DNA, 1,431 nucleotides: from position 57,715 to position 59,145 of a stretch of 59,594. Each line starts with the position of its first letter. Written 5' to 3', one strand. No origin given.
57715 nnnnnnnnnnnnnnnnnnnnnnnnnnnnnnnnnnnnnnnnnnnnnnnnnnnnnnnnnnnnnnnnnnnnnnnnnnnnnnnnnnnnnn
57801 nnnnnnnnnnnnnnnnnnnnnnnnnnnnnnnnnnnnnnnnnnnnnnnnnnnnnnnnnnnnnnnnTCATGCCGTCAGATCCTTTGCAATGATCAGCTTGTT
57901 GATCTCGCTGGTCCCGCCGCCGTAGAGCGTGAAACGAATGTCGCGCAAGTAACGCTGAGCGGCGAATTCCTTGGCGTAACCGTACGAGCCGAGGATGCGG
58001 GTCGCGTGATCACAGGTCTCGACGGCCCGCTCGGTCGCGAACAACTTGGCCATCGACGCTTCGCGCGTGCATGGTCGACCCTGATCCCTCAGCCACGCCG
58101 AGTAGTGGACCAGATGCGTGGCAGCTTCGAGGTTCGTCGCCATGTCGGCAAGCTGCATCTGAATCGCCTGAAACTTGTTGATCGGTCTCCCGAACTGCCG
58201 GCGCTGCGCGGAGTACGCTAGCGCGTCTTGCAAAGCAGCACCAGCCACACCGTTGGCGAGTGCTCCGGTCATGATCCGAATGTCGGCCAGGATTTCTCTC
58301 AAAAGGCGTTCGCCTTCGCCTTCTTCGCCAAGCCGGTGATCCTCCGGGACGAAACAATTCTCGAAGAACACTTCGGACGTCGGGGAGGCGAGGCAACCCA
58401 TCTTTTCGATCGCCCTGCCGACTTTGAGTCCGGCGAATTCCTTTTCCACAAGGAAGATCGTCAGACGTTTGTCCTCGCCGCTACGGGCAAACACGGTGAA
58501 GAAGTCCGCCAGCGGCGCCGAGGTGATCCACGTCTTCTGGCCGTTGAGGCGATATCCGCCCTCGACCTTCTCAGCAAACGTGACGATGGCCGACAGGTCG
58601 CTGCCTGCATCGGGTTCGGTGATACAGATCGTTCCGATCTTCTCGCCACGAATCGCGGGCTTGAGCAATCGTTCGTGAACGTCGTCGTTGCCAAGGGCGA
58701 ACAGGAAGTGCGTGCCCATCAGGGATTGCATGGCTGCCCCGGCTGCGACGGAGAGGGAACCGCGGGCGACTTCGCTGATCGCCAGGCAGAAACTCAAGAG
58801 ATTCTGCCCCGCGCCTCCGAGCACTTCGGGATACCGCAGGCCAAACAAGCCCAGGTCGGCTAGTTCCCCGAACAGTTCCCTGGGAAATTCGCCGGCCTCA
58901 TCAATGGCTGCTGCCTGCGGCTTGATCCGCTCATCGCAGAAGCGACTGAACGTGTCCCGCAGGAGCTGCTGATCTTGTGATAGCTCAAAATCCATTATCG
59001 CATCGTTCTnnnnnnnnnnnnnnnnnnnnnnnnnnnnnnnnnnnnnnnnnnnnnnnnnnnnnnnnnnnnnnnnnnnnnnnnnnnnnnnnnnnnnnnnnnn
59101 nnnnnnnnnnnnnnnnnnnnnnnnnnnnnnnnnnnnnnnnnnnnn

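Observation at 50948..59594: Probable anaerobic indole-3-acetate (auxin) degradation cluster in an unexpected host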

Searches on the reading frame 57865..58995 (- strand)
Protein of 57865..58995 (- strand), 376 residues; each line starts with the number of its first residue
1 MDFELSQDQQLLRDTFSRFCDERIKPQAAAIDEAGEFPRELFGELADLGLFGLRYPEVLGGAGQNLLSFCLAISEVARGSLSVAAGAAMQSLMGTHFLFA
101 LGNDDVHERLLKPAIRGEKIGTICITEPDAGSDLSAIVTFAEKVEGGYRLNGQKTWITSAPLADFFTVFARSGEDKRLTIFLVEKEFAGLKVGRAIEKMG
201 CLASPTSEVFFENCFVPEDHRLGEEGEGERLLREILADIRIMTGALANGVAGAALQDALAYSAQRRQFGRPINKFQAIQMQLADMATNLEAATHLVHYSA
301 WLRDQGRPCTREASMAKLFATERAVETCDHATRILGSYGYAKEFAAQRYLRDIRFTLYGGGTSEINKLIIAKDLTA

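Call 5: search_protein_families(library=pfam, proteins=[window:57865-58995:-])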
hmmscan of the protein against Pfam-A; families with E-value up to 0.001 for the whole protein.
window:57865-58995:- (376 aa): 4 families
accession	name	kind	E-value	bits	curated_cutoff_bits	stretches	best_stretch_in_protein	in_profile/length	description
PF00441.29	Acyl-CoA_dh_1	-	2.5e-39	135.2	22.4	1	227-374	2-149/150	Acyl-CoA dehydrogenase, C-terminal domain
PF02771.21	Acyl-CoA_dh_N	-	9.9e-28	97.2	22.9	1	6-118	1-113/113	Acyl-CoA dehydrogenase, N-terminal domain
PF02770.24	Acyl-CoA_dh_M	-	3.5e-24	85.2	33.3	1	123-214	2-97/97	Acyl-CoA dehydrogenase, middle domain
PF08028.16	Acyl-CoA_dh_2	-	5.6e-19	69.2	22.7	1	242-355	2-125/134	Acyl-CoA dehydrogenase, C-terminal domain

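Call 6: search_protein_families(library=ncbifam, proteins=[window:57865-58995:-])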
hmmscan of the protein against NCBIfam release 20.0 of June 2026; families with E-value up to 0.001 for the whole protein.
window:57865-58995:- (376 aa): 23 families
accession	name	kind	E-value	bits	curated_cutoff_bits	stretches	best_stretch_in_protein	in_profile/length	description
NF042972.1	AcrlCoAredClosAcrC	equivalog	8.8e-92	307.7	640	1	1-374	1-376/378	acryloyl-CoA reductase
NF045552.1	GlutCoADH_Des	equivalog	3.7e-81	273.3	470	1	1-373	1-378/387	glutaryl-CoA dehydrogenase Acd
NF043006.1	CyhCrbnylCoADH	equivalog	6.9e-76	255.7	650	1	7-374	6-375/380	cyclohexane-1-carbonyl-CoA dehydrogenase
NF042439.1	SulpropCoADesulf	equivalog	1.2e-72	244.7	600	1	18-374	6-370/379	3-sulfinopropanoyl-CoA desulfinase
NF053553.1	prodigi_MBC_PigA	equivalog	3.4e-68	230.5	500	1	1-374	1-379/381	prodigiosin MBC biosynthesis dehydrogenase PigA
NF008997.0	PRK12341.1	equivalog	3.1e-66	224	537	1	1-370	1-372/382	acyl-CoA dehydrogenase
NF058590.1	AcCoDHFadEBacil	equivalog_domain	4.9e-64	216.9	600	1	4-372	20-408/586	acyl-CoA dehydrogenase FadE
TIGR03207.1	cyc_hxne_CoA_dh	equivalog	2.5e-58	197.6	575.35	1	5-373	1-370/372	cyclohexanecarboxyl-CoA dehydrogenase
NF002885.1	PRK03354.1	equivalog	9.6e-54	182.8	540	1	1-373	1-372/378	crotonobetainyl-CoA dehydrogenase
NF045652.1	ProlPCPDhRedW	equivalog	1.2e-53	182.3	650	1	8-374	3-373/376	L-prolyl-[peptidyl-carrier protein] dehydrogenase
NF052270.1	Staph_DH_FadE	equivalog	9.9e-45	152.9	600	1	18-375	34-394/400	acyl-CoA dehydrogenase FadE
NF049984.1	Rv1679_FadE16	equivalog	1.5e-31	110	600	1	27-354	15-345/371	Rv1679 family acyl-CoA dehydrogenase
NF037942.1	ac_ACP_DH_MbtN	equivalog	8.2e-29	100.5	700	1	13-371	6-362/376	mycobactin biosynthesis acyl-ACP dehydrogenase MbtN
NF007000.1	PRK09463.1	subfamily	3.8e-23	81.7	600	1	32-339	69-397/726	acyl-CoA dehydrogenase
TIGR03203.1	pimD_small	equivalog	7.3e-21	74.7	652.7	1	2-304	1-304/378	pimeloyl-CoA dehydrogenase small subunit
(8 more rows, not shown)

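Call 7: find_encoding_contigs(protein=window:57865-58995:-, flank=10000, max_places=6)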
Protein window:57865-58995:- (376 aa): 2 contigs read that carry it; 2 places shown.
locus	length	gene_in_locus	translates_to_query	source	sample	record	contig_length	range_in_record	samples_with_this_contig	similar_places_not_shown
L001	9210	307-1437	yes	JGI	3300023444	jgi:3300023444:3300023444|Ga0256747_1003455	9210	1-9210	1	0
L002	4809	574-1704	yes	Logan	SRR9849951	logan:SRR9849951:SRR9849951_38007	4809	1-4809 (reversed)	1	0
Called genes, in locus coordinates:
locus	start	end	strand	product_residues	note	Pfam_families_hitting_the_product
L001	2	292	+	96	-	?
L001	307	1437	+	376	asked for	PF02771:Acyl-CoA_dh_N, PF02770:Acyl-CoA_dh_M, PF00441:Acyl-CoA_dh_1, PF08028:Acyl-CoA_dh_2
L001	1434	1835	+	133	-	PF02310:B12-binding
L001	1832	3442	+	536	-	PF01642:MM_CoA_mutase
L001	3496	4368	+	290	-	PF00941:FAD_binding_5, PF03450:CO_deh_flav_C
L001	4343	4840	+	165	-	PF00111:Fer2, PF01799:Fer2_2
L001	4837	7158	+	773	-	PF01315:Ald_Xan_dh_C, PF02738:MoCoBD_1, PF20256:MoCoBD_2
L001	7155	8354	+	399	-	PF02515:CoA_transf_3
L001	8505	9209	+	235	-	?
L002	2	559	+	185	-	?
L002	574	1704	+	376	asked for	PF02771:Acyl-CoA_dh_N, PF02770:Acyl-CoA_dh_M, PF00441:Acyl-CoA_dh_1, PF08028:Acyl-CoA_dh_2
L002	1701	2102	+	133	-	PF02310:B12-binding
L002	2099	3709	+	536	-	PF01642:MM_CoA_mutase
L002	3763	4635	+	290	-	PF00941:FAD_binding_5, PF03450:CO_deh_flav_C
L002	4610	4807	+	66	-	?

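Call 12: find_homologous_proteins(query=window:57865-58995:-, max_evalue=1e-30)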
Query window:57865-58995:- (376 aa): 7931 proteins with E <= 1e-30 among 8000 candidates; the best 120 are listed.
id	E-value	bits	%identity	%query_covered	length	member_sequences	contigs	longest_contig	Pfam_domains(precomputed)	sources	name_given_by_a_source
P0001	1.5e-246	835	100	100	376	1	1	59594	PF02770.25,PF00441.30,PF08028.17,PF02771.22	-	-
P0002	1.2e-224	763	91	100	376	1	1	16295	PF02770.25,PF00441.30,PF08028.17,PF02771.22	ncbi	-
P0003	1.5e-219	746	89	100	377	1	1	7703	PF02770.25,PF00441.30,PF08028.17,PF02771.22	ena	-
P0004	1.5e-219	746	89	100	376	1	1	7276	PF02770.25,PF00441.30,PF08028.17,PF02771.22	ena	-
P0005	3.0e-219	745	89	100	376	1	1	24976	PF02770.25,PF00441.30,PF08028.17,PF02771.22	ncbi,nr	ncbi:MAG: acyl-CoA dehydrogenase family protein [Planctomycetes bacterium]|nr:acyl-CoA dehydrogenase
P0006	3.2e-219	745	89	100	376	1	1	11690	PF02770.25,PF00441.30,PF08028.17,PF02771.22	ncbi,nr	ncbi:MAG: acyl-CoA dehydrogenase family protein [Planctomycetes bacterium]|nr:acyl-CoA dehydrogenase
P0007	8.3e-217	737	88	100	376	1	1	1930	PF02770.25,PF00441.30,PF08028.17,PF02771.22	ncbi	-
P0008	1.8e-215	733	88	100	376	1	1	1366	PF02770.25,PF00441.30,PF08028.17,PF02771.22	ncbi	-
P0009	5.0e-215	732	88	100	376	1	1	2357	PF02770.25,PF00441.30,PF08028.17,PF02771.22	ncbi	-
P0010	5.4e-215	731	87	100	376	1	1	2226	PF02770.25,PF00441.30,PF08028.17,PF02771.22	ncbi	-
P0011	7.5e-215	731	88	100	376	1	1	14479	PF02770.25,PF00441.30,PF08028.17,PF02771.22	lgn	-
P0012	7.9e-215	731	87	100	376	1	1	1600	PF02770.25,PF00441.30,PF08028.17,PF02771.22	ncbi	-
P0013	1.7e-212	723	87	100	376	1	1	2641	PF02770.25,PF00441.30,PF08028.17,PF02771.22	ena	-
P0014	5.8e-207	705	84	100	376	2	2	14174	PF02770.25,PF00441.30,PF08028.17,PF02771.22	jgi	-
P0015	5.9e-204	695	82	100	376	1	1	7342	PF02770.25,PF00441.30,PF08028.17,PF02771.22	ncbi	-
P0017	4.6e-197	672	80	100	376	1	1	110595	PF02770.25,PF00441.30,PF08028.17,PF02771.22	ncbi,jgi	ncbi:MAG: acyl-CoA dehydrogenase family protein [Planctomycetota bacterium]|jgi:butyryl-CoA dehydrog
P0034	7.9e-190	649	78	99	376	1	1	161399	PF02770.25,PF00441.30,PF08028.17,PF02771.22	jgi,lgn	jgi:butyryl-CoA dehydrogenase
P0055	3.6e-188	643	77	99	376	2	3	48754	PF02770.25,PF00441.30,PF08028.17,PF02771.22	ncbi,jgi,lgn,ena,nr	ncbi:MAG TPA: acyl-CoA dehydrogenase family protein [Phycisphaerae bacterium]|nr:acyl-CoA dehydrogen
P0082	2.1e-185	634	75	100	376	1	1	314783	PF02770.25,PF00441.30,PF08028.17,PF02771.22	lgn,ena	-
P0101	2.0e-184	631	75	100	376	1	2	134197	PF02770.25,PF00441.30,PF08028.17,PF02771.22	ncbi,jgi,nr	ncbi:MAG: acyl-CoA dehydrogenase [Phycisphaerales bacterium]|nr:MAG: acyl-CoA dehydrogenase [Phycisp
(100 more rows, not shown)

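Call 13: find_encoding_contigs(protein=P0005, flank=10000, max_places=3)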
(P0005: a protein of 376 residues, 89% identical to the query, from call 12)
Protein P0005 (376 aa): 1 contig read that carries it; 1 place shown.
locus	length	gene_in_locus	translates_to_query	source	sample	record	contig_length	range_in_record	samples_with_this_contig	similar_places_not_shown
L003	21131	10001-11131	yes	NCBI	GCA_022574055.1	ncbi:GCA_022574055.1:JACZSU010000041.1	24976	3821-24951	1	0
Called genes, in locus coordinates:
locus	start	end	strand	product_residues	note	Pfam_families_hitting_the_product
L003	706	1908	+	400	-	PF00108:Thiolase_N, PF02803:Thiolase_C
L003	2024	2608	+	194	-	PF14196:ATC_hydrolase (weak)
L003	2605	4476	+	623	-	PF01855:POR_N, PF02775:TPP_enzyme_C, PF00037:Fer4 (weak)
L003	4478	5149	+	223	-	PF01558:POR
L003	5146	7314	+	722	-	PF05378:Hydant_A_N, PF01968:Hydantoinase_A, PF19278:Hydant_A_C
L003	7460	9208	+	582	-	PF02538:Hydantoinase_B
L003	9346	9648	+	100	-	PF01909:NTP_transf_2, PF18765:Polbeta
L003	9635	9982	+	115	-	PF01934:HepT-like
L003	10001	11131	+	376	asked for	PF02771:Acyl-CoA_dh_N, PF02770:Acyl-CoA_dh_M, PF00441:Acyl-CoA_dh_1, PF08028:Acyl-CoA_dh_2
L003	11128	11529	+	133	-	PF02310:B12-binding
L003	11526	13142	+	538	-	PF01642:MM_CoA_mutase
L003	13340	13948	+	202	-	-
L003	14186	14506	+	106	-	PF01909:NTP_transf_2, PF18765:Polbeta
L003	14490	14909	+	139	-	PF05168:HEPN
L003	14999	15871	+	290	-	PF00941:FAD_binding_5, PF03450:CO_deh_flav_C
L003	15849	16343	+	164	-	PF00111:Fer2 (faint), PF13085:Fer2_3 (faint), PF01799:Fer2_2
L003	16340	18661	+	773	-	PF01315:Ald_Xan_dh_C, PF02738:MoCoBD_1, PF20256:MoCoBD_2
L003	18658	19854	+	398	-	PF02515:CoA_transf_3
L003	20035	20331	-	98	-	-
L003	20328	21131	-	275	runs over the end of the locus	PF01869:BcrAD_BadFG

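Call 14: find_encoding_contigs(protein=P0017, flank=10000, max_places=3)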
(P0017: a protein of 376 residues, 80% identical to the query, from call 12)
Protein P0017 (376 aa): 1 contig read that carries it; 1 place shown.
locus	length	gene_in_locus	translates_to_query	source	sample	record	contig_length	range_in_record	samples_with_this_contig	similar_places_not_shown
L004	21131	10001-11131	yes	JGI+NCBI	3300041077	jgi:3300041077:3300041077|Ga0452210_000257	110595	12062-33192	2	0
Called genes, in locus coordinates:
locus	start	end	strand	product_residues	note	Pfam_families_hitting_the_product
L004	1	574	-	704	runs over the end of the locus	PF13435:Cytochrome_C554 (faint)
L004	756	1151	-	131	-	PF01261:AP_endonuc_2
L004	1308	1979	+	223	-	-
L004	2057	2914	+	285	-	-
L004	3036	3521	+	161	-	PF14196:ATC_hydrolase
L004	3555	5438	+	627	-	PF01855:POR_N, PF02775:TPP_enzyme_C, PF00037:Fer4 (weak)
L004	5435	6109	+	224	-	PF01558:POR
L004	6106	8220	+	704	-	PF05378:Hydant_A_N, PF01968:Hydantoinase_A, PF19278:Hydant_A_C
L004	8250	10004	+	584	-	PF02538:Hydantoinase_B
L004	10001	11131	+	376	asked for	PF02771:Acyl-CoA_dh_N, PF02770:Acyl-CoA_dh_M, PF00441:Acyl-CoA_dh_1, PF08028:Acyl-CoA_dh_2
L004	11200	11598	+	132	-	PF02310:B12-binding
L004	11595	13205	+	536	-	PF01642:MM_CoA_mutase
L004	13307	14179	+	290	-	PF00941:FAD_binding_5, PF03450:CO_deh_flav_C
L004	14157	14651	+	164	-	PF01799:Fer2_2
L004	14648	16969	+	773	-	PF01315:Ald_Xan_dh_C, PF02738:MoCoBD_1, PF20256:MoCoBD_2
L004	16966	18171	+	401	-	PF02515:CoA_transf_3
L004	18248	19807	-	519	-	PF01645:Glu_synthase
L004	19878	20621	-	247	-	PF13510:Fer2_4, PF12838:Fer4_7 (weak)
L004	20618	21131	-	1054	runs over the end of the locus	PF01512:Complex1_51K, PF10531:SLBB (weak), PF10589:NADH_4Fe-4S, PF14691:Fer4_20, PF01266:DAO (weak), PF07992:Pyr_redox_2, PF13450:NAD_binding_8, PF13738:Pyr_redox_3 (weak), +2 more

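Call 23: search_dna_similar(query=window:57865-58995:-, collection=plasmids, mode=protein, max_rows=15)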
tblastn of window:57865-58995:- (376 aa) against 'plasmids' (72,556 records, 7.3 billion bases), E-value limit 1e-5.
Records with a match: 2030; places in all: 5349; records where one place covers at least 80% of the query: 1918.
Best place of each record, by identity: <60% 2030.
By first word of the organism name: Rhizobium 296; Sinorhizobium 143; Streptomyces 143; Ralstonia 137; Pseudosulfitobacter 125; Rhodococcus 98; Bacillus 66; Paracoccus 59; Azospirillum 45; Agrobacterium 43; and 228 more.
By predicted mobility (MOB-suite, as given by PLSDB): non-mobilizable 1278; mobilizable 402; conjugative 350.
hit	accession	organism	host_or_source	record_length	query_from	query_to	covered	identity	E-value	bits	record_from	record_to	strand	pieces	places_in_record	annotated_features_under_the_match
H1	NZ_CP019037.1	Massilia putida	Soil,wolfram mine tailing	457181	4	374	99%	42.7%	9e-78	267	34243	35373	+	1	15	acyl-CoA dehydrogenase family protein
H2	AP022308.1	Burkholderia sp. SFA1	-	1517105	3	374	99%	41.6%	6e-68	239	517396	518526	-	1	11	acyl-CoA dehydrogenase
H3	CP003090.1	Burkholderia sp. YI23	-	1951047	4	374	99%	41.8%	7e-69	242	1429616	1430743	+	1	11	putative acyl-CoA dehydrogenase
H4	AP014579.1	Burkholderia sp. RPE67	Riptortus pedestris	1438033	4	374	99%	41.0%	3e-67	237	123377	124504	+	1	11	putative acyl-coA dehydrogenase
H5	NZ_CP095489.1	Halorientalis marina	cell culture,salt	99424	1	374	99%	40.5%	3e-70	246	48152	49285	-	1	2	acyl-CoA dehydrogenase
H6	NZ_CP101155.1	Natronomonas marina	cell culture,salt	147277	1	374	99%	40.5%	3e-70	246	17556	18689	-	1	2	acyl-CoA dehydrogenase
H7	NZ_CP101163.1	Halorarius halobius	cell culture,salt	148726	1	374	99%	40.5%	3e-70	246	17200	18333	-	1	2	acyl-CoA dehydrogenase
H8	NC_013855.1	Azospirillum sp. B510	-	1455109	3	375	99%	40.4%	3e-71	248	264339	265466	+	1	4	record has no annotation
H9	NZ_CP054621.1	Azospirillum oryzae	cell culture,soil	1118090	3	375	99%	40.4%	6e-71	248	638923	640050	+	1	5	record has no annotation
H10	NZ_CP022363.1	Azospirillum sp. TSH58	single cell,paddy soils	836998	3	374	99%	40.5%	3e-72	251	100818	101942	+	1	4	acyl-CoA dehydrogenase family protein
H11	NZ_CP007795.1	Azospirillum argentinense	Triticum aestivum L.,Root,wheat ...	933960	3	374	99%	40.5%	1e-68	241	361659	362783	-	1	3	acyl-CoA dehydrogenase family protein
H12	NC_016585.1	Azospirillum lipoferum 4B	-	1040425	3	375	99%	40.2%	6e-71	248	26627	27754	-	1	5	none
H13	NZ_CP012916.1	Azospirillum brasilense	Digitaria eriantha,microbe,root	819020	3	374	99%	40.3%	9e-72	250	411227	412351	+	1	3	acyl-CoA dehydrogenase family protein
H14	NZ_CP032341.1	Azospirillum brasilense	soil sample,Agricultural field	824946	3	374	99%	40.3%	9e-72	250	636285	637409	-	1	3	acyl-CoA dehydrogenase family protein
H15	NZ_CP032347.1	Azospirillum brasilense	soil sample,Agricultural field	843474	3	374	99%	40.3%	3e-71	249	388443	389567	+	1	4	acyl-CoA dehydrogenase family protein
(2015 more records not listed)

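Call 30: search_protein_representatives(protein=window:57865-58995:-)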
Query: 376 residues. Proteins with E-value up to 0.001 (for the whole library): 66799; up to 1e-10: 27594; up to 1e-30: 4560. The best 150 are listed.
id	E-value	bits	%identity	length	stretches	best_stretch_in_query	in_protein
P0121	3.6e-135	467.2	37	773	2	5-374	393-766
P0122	8.6e-129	446.2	43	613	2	3-372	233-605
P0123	2.0e-126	438.4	37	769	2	11-372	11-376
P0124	3.2e-123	427.9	68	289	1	89-375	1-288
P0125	2.0e-120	418.7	36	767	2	1-375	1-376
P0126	1.6e-118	412.4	34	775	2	4-373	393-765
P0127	4.6e-112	391.2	37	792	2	6-376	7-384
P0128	1.2e-106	373.4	35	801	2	8-373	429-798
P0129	4.5e-105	368.2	36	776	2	5-373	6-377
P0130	7.0e-103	361.0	46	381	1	8-373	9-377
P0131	4.2e-100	351.9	49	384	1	7-373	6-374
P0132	4.4e-98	345.2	56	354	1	8-310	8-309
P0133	3.3e-94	332.5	51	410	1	11-374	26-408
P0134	7.0e-93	328.1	59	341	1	67-327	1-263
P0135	2.0e-89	316.7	43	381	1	1-374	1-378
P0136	1.5e-87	310.6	44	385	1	1-374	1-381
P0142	5.5e-85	302.2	41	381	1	1-372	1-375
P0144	3.2e-84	299.7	42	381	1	1-374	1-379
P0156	1.9e-79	283.9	42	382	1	7-374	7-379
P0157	2.4e-78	280.3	39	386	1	1-365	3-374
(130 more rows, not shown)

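Call 32: list_cluster_members(proteins=[P0130, P0131, P0133, P0136, P0144, P0157, P0156, P0142])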
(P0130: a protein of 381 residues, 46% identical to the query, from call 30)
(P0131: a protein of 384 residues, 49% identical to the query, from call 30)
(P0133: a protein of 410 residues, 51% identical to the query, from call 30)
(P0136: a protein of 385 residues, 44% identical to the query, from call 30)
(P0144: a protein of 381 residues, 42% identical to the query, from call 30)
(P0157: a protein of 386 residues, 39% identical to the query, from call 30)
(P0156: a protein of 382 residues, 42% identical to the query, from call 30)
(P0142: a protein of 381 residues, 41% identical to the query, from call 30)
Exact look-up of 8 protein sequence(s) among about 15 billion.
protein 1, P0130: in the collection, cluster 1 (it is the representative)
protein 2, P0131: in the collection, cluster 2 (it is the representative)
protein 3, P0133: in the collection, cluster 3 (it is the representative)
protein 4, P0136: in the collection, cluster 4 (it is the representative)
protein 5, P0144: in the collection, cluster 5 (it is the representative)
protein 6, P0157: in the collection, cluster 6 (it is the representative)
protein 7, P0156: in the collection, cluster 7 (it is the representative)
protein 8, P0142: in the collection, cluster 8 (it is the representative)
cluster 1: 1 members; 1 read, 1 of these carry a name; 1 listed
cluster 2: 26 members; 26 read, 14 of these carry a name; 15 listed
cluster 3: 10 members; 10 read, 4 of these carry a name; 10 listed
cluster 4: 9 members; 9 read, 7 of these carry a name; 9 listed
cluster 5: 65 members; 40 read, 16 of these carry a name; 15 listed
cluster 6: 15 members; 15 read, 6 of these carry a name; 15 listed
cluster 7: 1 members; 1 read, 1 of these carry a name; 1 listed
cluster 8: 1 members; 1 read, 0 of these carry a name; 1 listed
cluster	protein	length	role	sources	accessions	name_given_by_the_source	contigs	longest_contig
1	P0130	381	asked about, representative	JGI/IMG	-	alkylation response protein AidB-like acyl-CoA dehydrogenase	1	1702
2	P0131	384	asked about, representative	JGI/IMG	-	alkylation response protein AidB-like acyl-CoA dehydrogenase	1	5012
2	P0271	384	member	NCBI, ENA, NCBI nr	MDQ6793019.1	MAG: acyl-CoA dehydrogenase family protein [Candidatus Dormibacteraeota bacterium] | acyl-CoA dehydrogenase family protein [Candidatus Dormibacteraeota bacterium]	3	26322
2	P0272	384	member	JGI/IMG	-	alkylation response protein AidB-like acyl-CoA dehydrogenase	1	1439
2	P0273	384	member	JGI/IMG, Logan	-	alkylation response protein AidB-like acyl-CoA dehydrogenase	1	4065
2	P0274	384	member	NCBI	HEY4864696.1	MAG TPA: acyl-CoA dehydrogenase family protein [Candidatus Dormibacteraeota bacterium]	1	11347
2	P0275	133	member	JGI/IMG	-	alkylation response protein AidB-like acyl-CoA dehydrogenase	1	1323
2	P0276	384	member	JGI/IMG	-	alkylation response protein AidB-like acyl-CoA dehydrogenase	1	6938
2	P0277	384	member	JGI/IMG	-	alkylation response protein AidB-like acyl-CoA dehydrogenase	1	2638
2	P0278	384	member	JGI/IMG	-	alkylation response protein AidB-like acyl-CoA dehydrogenase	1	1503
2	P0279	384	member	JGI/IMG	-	alkylation response protein AidB-like acyl-CoA dehydrogenase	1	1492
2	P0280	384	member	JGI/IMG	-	alkylation response protein AidB-like acyl-CoA dehydrogenase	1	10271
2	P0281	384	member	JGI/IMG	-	alkylation response protein AidB-like acyl-CoA dehydrogenase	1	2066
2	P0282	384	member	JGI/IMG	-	alkylation response protein AidB-like acyl-CoA dehydrogenase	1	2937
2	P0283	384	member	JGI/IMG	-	alkylation response protein AidB-like acyl-CoA dehydrogenase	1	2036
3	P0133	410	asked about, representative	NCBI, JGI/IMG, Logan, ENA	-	butyryl-CoA dehydrogenase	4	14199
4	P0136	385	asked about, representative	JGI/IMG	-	alkylation response protein AidB-like acyl-CoA dehydrogenase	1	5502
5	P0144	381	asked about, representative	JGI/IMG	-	-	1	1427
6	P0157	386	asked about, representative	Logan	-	-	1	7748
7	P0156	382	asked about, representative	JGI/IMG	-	alkylation response protein AidB-like acyl-CoA dehydrogenase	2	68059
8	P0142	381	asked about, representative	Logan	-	-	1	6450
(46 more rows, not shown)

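Call 33: get_annotated_region(hit=H1, flank=12000)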
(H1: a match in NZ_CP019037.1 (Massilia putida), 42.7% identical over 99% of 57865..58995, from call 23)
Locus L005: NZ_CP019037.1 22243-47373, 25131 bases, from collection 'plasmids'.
description: Massilia putida strain 6NM-7 plasmid unnamed2, complete sequence
organism: Massilia putida (NCBI taxid 1141883)
taxonomy: Bacteria; Pseudomonadota; Betaproteobacteria; Burkholderiales; Oxalobacteraceae; Massilia; Massilia putida
host: -; source: Soil,wolfram mine tailing; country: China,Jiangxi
typing (MOB-suite, as given by PLSDB): mobilizable; relaxase MOBP,MOBP
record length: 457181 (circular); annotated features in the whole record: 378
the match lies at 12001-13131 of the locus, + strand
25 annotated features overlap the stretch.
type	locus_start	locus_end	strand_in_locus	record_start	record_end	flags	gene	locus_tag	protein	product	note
CDS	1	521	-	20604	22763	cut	fadB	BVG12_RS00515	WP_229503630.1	fatty acid oxidation complex subunit alpha FadB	GO:0006631 - fatty acid metabolic process [Evidence IEA]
CDS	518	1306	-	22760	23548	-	-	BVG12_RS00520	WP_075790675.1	enoyl-CoA hydratase-related protein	-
CDS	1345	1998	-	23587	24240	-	maiA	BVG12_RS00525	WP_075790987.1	maleylacetoacetate isomerase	GO:0006559 - L-phenylalanine catabolic process [Evidence IEA]; GO:0006572 - tyrosine catabolic process [Evidence IEA]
CDS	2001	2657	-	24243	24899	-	-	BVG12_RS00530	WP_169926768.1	NIPSNAP family protein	-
CDS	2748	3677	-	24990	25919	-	-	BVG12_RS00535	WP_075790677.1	LysR family transcriptional regulator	GO:0006355 - regulation of DNA-templated transcription [Evidence IEA]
CDS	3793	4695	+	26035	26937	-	-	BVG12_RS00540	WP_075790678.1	3-keto-5-aminohexanoate cleavage protein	-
CDS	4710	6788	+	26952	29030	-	-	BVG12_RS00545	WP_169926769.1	acetate--CoA ligase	-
CDS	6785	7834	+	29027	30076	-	-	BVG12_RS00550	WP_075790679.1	cupin domain-containing protein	-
CDS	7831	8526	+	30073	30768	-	-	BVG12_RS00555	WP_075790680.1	fumarylacetoacetate hydrolase family protein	-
CDS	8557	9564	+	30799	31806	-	-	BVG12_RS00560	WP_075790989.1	3-hydroxyacyl-CoA dehydrogenase NAD-binding domain-containing protein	GO:0006631 - fatty acid metabolic process [Evidence IEA]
CDS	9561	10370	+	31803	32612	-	-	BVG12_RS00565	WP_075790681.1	crotonase/enoyl-CoA hydratase family protein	-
CDS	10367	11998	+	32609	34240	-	-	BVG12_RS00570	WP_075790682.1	AMP-binding protein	-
CDS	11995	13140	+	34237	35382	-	-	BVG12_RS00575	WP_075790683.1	acyl-CoA dehydrogenase family protein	-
CDS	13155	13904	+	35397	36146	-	-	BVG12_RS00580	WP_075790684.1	electron transfer flavoprotein subunit beta/FixA family protein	-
CDS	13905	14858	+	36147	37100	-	-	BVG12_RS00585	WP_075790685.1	FAD-binding protein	-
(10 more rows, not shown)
